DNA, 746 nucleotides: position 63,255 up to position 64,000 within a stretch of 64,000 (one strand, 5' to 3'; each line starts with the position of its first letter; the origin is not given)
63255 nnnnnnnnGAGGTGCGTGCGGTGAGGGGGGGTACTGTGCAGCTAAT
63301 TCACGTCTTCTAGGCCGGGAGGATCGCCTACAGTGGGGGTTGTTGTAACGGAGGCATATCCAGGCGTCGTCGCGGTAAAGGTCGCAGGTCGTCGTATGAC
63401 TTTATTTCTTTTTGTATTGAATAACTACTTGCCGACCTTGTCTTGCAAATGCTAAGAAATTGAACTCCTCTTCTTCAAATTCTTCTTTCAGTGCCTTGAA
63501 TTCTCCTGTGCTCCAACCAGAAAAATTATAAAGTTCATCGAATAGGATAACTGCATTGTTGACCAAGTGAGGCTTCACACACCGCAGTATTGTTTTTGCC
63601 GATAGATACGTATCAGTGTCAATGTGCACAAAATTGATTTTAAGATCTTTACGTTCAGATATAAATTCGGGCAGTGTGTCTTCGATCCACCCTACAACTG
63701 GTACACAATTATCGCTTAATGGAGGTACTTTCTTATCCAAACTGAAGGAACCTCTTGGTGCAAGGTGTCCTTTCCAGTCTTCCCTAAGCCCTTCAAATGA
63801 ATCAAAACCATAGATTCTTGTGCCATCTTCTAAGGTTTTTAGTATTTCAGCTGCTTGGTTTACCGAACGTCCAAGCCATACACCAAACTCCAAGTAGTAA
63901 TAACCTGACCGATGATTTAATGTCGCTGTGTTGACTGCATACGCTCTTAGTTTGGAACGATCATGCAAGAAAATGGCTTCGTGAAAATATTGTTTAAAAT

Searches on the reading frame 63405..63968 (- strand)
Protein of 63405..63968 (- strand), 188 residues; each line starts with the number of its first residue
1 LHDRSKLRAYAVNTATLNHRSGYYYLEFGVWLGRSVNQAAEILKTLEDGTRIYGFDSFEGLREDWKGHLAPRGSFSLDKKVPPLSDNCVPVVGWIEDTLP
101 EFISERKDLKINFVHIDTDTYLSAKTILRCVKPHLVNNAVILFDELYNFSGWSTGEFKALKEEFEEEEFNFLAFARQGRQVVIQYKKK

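Call 27: search_protein_families(library=pfam, proteins=[window:63405-63968:-])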
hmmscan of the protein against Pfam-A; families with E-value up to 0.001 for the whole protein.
window:63405-63968:- (188 aa): 2 families
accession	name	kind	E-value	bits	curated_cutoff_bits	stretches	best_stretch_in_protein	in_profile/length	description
PF13578.12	Methyltransf_24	-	2.4e-12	48.1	26.3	1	26-145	1-104/105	Methyltransferase domain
PF05711.17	TylF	-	5.6e-05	23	23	0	26-148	96-231/264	Macrocin-O-methyltransferase (TylF)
